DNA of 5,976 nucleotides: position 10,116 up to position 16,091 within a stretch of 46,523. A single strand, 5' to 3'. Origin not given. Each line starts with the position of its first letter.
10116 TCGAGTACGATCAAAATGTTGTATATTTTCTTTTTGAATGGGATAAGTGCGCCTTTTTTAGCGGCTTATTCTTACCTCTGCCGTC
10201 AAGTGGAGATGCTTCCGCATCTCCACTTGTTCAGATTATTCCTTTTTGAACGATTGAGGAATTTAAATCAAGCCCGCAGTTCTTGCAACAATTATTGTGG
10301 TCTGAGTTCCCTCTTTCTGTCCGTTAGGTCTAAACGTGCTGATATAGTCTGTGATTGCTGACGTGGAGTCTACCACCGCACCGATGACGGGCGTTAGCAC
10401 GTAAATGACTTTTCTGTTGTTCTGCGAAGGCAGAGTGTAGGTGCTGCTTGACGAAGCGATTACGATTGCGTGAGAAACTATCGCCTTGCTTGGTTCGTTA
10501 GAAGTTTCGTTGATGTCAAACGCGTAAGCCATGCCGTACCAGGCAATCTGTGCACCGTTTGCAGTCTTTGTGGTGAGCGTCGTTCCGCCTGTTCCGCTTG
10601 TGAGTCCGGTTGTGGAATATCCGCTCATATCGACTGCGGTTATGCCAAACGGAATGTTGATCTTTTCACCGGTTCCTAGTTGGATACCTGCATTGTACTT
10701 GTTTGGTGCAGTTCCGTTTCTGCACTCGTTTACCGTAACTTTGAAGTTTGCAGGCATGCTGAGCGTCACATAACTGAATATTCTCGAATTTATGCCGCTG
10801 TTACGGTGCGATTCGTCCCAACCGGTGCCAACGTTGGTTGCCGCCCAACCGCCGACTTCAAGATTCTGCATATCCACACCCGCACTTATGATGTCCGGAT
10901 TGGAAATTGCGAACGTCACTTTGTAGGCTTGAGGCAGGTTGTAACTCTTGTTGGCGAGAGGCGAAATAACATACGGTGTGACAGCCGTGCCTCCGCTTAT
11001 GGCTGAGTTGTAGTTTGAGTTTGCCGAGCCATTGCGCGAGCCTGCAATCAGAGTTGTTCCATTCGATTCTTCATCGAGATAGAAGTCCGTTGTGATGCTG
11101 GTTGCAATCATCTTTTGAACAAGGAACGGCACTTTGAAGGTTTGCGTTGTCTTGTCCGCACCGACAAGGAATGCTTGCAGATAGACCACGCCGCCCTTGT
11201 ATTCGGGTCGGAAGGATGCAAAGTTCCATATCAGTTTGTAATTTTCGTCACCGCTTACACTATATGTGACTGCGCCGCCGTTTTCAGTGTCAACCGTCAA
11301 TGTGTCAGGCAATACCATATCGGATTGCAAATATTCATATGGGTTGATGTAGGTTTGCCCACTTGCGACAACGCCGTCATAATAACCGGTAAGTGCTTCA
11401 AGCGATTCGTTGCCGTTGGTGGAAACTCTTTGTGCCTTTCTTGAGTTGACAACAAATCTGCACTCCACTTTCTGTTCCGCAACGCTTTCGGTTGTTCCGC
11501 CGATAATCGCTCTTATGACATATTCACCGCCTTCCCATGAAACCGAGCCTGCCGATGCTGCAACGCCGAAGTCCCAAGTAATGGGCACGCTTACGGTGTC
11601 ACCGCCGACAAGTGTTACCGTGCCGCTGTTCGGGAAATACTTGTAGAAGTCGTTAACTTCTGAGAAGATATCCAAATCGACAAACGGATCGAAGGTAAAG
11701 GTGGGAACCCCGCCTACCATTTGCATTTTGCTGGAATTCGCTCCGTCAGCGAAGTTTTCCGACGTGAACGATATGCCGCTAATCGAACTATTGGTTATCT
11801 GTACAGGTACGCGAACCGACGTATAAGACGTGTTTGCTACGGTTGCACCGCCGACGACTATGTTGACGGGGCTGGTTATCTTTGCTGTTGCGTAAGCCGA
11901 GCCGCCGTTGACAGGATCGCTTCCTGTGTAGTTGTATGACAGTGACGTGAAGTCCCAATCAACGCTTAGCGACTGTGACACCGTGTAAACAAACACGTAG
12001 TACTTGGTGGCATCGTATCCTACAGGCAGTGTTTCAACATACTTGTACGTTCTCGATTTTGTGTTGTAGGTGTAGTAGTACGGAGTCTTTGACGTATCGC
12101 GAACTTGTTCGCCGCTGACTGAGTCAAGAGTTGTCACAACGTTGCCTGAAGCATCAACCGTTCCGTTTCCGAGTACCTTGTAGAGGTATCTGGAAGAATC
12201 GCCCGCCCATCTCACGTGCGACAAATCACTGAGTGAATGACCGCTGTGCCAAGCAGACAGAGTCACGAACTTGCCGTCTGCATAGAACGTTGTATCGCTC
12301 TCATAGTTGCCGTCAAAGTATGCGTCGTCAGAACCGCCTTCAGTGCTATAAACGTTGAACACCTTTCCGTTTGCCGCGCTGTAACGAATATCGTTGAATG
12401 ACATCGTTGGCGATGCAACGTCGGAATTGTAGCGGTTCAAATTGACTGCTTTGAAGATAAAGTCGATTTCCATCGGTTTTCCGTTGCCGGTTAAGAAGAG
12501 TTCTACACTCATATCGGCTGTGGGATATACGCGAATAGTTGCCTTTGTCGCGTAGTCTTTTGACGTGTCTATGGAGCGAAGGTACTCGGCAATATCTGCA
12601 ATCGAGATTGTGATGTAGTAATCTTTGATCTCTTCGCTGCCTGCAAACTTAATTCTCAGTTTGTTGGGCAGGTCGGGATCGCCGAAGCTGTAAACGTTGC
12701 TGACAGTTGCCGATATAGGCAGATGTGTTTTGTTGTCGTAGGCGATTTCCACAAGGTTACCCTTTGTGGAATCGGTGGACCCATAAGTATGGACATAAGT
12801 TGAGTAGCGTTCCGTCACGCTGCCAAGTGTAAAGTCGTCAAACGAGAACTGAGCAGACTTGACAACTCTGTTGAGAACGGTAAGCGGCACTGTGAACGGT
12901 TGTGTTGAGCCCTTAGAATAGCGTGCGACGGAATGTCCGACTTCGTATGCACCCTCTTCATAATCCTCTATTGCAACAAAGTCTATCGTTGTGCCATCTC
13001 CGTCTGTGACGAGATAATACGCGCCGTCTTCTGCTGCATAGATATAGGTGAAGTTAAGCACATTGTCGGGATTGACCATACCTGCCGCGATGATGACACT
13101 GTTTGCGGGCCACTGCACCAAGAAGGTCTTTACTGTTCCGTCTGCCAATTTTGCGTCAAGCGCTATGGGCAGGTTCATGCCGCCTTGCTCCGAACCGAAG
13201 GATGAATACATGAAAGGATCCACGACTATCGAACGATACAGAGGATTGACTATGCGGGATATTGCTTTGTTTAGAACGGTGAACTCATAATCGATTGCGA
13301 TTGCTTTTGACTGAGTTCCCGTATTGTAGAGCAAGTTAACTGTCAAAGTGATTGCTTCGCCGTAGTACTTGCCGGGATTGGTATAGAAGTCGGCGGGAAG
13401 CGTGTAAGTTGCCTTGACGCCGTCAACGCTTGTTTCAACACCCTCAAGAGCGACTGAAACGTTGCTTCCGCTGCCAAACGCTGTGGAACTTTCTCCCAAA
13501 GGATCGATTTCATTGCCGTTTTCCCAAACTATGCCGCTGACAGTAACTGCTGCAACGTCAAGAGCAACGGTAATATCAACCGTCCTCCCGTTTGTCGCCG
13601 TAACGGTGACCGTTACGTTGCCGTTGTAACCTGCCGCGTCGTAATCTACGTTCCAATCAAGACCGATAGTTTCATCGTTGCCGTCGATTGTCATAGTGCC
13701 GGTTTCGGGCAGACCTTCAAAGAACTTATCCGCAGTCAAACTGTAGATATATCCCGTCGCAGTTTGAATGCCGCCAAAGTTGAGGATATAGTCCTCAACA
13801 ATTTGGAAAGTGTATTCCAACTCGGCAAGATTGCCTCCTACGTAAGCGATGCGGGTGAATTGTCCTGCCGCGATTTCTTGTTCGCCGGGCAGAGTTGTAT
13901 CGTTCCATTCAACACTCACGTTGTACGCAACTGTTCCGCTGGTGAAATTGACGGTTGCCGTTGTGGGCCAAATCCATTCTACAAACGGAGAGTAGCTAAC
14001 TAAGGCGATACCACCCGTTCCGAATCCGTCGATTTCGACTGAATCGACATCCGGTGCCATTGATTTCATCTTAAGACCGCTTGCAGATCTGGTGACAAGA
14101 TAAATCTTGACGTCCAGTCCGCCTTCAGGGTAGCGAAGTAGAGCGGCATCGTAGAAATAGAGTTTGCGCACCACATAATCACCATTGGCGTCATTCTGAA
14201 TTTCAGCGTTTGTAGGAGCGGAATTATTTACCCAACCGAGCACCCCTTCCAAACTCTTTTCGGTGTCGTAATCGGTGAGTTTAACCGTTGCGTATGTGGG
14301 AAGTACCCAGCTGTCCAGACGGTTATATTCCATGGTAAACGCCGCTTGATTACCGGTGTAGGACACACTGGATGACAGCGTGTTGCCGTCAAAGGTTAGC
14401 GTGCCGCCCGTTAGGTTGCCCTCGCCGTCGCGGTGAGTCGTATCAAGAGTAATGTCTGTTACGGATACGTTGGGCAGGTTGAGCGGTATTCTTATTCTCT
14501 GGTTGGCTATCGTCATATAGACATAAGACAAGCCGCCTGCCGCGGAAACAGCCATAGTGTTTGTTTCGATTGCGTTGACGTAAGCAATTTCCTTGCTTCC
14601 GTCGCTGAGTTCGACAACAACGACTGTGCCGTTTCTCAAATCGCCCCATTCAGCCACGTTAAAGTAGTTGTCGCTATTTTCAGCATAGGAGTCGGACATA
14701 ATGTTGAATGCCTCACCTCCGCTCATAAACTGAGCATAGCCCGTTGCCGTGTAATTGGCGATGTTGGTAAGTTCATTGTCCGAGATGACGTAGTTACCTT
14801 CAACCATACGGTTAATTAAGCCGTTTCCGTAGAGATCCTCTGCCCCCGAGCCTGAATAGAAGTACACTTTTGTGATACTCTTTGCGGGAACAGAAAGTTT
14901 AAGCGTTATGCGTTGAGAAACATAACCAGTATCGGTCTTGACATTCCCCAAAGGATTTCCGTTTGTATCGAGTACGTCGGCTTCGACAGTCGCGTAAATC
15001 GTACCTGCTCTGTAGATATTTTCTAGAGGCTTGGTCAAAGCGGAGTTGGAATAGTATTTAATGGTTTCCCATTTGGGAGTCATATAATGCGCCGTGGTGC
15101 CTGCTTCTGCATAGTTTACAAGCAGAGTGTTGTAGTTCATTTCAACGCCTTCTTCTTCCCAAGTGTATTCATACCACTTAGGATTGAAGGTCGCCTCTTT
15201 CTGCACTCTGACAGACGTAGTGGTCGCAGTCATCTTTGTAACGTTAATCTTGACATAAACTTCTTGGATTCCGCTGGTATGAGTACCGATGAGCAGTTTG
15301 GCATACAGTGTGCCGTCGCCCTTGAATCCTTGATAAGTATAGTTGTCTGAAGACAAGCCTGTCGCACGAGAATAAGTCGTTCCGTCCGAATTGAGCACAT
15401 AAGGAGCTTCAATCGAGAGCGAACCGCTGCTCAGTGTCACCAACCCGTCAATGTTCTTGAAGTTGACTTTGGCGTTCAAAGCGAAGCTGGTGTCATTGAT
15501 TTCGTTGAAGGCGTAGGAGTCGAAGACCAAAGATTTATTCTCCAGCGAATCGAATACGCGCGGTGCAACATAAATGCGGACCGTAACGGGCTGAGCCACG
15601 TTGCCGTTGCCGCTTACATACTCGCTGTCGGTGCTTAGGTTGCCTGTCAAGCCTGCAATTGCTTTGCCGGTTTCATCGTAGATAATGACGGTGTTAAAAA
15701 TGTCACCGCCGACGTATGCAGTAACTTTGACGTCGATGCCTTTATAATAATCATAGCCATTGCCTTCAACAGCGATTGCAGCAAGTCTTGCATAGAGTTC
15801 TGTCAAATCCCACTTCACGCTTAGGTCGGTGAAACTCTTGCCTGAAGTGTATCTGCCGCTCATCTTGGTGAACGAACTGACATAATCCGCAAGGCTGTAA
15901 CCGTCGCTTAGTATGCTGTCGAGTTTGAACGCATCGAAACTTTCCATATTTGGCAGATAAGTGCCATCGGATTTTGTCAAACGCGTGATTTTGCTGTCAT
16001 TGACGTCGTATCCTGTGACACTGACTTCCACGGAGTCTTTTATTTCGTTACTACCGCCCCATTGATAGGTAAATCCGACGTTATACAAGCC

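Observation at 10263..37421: Single 27.2-kb gene encoding a ~1-MDa (9,052-aa) predicted lipoprotein with no recognisable classical adhesin or toxin domains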

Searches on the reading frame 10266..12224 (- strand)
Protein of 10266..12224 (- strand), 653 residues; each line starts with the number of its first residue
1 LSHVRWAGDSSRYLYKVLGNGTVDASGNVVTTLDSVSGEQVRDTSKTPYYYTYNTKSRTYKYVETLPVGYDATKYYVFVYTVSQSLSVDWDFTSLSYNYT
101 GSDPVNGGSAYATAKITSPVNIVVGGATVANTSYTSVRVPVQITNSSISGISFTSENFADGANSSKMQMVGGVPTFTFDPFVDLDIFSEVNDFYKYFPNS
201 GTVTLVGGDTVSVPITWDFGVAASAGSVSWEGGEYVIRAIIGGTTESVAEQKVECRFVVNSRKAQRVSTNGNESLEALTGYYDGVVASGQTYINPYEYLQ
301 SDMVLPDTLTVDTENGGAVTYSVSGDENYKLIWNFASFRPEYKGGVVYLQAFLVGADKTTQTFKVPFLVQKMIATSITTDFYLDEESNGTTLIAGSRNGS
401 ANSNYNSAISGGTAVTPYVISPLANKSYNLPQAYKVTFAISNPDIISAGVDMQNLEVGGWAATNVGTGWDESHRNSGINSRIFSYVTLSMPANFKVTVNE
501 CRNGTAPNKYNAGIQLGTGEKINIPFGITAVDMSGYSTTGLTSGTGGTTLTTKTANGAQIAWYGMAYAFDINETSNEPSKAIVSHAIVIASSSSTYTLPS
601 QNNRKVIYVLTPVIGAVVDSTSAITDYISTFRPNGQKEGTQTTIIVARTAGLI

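Call 85: find_homologous_proteins(query=A7, max_evalue=0.001)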
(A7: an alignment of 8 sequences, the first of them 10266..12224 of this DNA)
Query A7 (8 sequences) (653 aa, profile of the alignment): 3 proteins with E <= 0.001 among 8000 candidates.
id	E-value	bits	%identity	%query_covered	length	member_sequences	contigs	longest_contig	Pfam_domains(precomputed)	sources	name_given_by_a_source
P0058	5.8e-100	354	39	95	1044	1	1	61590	-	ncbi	-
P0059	5.1e-77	278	40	68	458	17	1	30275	PF07532.18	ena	-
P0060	1.5e-65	240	39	79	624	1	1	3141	-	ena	-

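Call 86: search_solved_structures(query=A7, max_evalue=10)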
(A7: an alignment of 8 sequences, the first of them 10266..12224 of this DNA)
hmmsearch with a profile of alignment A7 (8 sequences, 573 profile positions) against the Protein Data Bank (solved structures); distinct sequences matched with E-value up to 10: 2.
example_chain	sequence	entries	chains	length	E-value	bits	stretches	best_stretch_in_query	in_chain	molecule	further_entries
5jmb_A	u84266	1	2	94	0.9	11.1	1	405-459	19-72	Uncharacterized protein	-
6p8o_A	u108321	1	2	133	1.4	10.5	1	317-425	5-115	HORMA domain containing protein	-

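Call 87: search_protein_families(library=pfam, alignment_id=A7, max_evalue=1)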
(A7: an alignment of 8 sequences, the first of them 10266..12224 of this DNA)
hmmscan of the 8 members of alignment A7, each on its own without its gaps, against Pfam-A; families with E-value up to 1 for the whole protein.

A. member 1, window:10266-12224:- (653 aa): 0 families

B. families by the number of members that match (of 8 scanned): 5 families
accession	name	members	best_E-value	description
PF00944.25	Peptidase_S3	1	0.015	Alphavirus core protein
PF24040.1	DUF7349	1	0.021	Domain of unknown function (DUF7349)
PF20377.3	DUF6672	1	0.038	Family of unknown function (DUF6672)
PF07532.17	Big_4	1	0.04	Bacterial Ig-like domain (group 4)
PF03633.20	Glyco_hydro_65C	1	0.16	Glycosyl hydrolase family 65, C-terminal domain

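Call 88: find_encoding_contigs(protein=P0058, flank=10000, max_places=3)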
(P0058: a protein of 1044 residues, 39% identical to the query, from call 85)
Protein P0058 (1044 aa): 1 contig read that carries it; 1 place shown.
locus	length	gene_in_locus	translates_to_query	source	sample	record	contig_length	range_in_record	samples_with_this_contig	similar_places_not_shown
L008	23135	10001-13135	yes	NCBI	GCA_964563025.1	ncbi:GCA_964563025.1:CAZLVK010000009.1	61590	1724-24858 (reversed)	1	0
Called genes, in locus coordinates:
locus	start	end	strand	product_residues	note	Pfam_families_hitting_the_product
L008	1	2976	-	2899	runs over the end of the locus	-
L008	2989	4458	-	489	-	-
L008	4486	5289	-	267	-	-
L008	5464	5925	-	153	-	-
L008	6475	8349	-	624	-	-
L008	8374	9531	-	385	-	-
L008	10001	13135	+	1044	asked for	-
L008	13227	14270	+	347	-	PF03547:Mem_trans, PF01758:SBF (weak)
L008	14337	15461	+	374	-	PF13421:Band_7_1, PF01145:Band_7, PF12773:DZR, PF13240:Zn_Ribbon_1 (weak), PF12773:DZR, PF13240:Zn_Ribbon_1, PF13248:Zn_ribbon_3 (weak), PF13240:Zn_Ribbon_1 (weak), +4 more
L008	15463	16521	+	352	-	PF08792:A2L_zn_ribbon (faint), PF19134:DUF5817 (faint)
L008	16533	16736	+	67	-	PF08984:DUF1858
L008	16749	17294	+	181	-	PF05899:Cupin_3 (weak), PF07883:Cupin_2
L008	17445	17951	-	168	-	PF07670:Gate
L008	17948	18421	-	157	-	-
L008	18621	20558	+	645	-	PF00133:tRNA-synt_1, PF01406:tRNA-synt_1e (faint), PF09334:tRNA-synt_1g, PF00133:tRNA-synt_1, PF01921:tRNA-synt_1f (weak), PF19303:Anticodon_3, PF01588:tRNA_bind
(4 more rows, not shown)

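Call 89: find_encoding_contigs(protein=P0059, flank=10000, max_places=3)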
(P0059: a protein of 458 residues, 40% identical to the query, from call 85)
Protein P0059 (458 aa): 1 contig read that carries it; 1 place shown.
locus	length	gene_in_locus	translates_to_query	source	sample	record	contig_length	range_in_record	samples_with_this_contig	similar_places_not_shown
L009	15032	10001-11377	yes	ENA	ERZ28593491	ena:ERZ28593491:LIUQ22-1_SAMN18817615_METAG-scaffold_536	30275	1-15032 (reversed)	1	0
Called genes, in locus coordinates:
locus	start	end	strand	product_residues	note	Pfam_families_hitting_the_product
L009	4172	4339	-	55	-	-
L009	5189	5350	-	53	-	-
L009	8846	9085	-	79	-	-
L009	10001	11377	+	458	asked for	PF07532:Big_4 (faint)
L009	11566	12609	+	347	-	PF03547:Mem_trans, PF01758:SBF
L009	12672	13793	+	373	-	PF13421:Band_7_1, PF01145:Band_7, PF12773:DZR, PF13240:Zn_Ribbon_1 (weak), PF13248:Zn_ribbon_3 (weak), PF12773:DZR, PF13240:Zn_Ribbon_1 (weak), PF13248:Zn_ribbon_3 (weak), +4 more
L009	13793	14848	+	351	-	PF08271:Zn_Ribbon_TF (faint)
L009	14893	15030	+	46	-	?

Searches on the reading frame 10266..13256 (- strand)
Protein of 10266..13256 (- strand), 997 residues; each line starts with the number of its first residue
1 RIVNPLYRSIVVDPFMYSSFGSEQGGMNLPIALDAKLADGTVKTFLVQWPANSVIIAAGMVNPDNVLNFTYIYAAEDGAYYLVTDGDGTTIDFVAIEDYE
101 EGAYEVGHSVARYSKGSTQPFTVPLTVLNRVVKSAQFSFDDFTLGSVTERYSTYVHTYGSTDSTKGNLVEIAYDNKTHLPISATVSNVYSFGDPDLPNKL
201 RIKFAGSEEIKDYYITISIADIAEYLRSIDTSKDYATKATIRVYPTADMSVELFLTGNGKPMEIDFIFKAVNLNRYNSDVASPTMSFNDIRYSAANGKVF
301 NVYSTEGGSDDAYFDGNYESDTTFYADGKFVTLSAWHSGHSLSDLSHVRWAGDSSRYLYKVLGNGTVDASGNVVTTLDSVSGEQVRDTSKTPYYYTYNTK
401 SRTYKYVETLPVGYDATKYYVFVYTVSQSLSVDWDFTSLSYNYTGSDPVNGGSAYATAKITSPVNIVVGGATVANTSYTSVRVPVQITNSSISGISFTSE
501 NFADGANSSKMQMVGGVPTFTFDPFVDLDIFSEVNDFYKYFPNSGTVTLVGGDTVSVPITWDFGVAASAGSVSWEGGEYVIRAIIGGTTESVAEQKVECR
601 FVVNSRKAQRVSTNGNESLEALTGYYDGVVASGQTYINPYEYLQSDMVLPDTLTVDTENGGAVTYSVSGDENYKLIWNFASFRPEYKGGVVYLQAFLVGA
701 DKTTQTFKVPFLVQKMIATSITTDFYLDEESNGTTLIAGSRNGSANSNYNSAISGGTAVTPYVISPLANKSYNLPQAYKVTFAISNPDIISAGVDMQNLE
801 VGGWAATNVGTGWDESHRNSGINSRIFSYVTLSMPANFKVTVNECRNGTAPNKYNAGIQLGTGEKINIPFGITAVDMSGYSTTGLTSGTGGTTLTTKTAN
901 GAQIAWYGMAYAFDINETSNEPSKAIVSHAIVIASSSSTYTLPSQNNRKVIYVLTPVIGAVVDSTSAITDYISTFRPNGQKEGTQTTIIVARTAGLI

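Call 7: search_protein_families(library=pfam, max_evalue=0.1, proteins=[window:10266-13256:-])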
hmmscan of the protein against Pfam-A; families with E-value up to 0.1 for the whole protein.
window:10266-13256:- (997 aa): 1 family
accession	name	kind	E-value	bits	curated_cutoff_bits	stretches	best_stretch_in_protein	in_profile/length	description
PF07532.17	Big_4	-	3.8e-06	26.8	22.1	0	27-52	14-39/59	Bacterial Ig-like domain (group 4)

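Call 30: search_protein_families(library=ncbifam, max_evalue=0.1, proteins=[window:10266-13256:-])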
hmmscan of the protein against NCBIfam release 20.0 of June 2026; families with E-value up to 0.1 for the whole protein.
window:10266-13256:- (997 aa): 0 families

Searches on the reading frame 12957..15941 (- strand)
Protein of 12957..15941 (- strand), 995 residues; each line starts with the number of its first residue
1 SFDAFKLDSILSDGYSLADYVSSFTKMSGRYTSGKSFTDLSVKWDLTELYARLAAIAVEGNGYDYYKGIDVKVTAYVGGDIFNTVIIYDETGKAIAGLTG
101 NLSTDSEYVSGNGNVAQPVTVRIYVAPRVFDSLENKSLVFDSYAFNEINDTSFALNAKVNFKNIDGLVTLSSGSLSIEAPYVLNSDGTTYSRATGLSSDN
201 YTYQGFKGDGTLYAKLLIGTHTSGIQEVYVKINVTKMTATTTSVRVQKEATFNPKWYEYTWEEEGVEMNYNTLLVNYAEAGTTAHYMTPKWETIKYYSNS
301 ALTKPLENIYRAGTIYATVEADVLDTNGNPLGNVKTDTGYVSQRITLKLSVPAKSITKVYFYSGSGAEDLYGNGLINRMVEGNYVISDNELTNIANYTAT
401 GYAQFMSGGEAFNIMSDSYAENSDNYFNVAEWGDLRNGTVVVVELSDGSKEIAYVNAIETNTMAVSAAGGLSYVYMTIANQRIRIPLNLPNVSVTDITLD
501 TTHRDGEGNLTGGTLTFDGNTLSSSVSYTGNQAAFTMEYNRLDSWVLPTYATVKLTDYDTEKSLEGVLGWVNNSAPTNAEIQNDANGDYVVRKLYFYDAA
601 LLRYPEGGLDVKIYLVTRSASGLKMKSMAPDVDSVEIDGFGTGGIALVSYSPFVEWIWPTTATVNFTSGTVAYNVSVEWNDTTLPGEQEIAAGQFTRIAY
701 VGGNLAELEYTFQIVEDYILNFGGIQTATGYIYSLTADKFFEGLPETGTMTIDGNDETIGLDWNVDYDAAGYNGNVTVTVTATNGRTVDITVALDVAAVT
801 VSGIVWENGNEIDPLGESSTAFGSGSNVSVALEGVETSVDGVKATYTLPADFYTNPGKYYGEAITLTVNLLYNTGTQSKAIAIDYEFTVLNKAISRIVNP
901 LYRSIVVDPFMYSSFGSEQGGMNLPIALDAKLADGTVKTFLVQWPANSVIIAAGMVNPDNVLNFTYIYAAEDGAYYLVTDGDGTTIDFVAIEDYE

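Call 7: search_protein_families(library=pfam, max_evalue=0.1, proteins=[window:12957-15941:-])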
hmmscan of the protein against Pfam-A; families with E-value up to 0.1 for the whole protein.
window:12957-15941:- (995 aa): 3 families
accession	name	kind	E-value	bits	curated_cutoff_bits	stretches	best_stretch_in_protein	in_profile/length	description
PF07532.17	Big_4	-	0.00051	20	22.1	0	922-947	14-39/59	Bacterial Ig-like domain (group 4)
PF18667.6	BppU_IgG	-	0.059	14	27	0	806-856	24-72/96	Baseplate upper protein immunoglobulin like domain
PF22508.2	InlJ_IG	-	0.085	13.4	26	0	302-346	3-46/81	Internalin J, Immunoglobulin-like domain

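Call 30: search_protein_families(library=ncbifam, max_evalue=0.1, proteins=[window:12957-15941:-])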
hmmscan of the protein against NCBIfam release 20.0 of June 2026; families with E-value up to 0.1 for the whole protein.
window:12957-15941:- (995 aa): 0 families
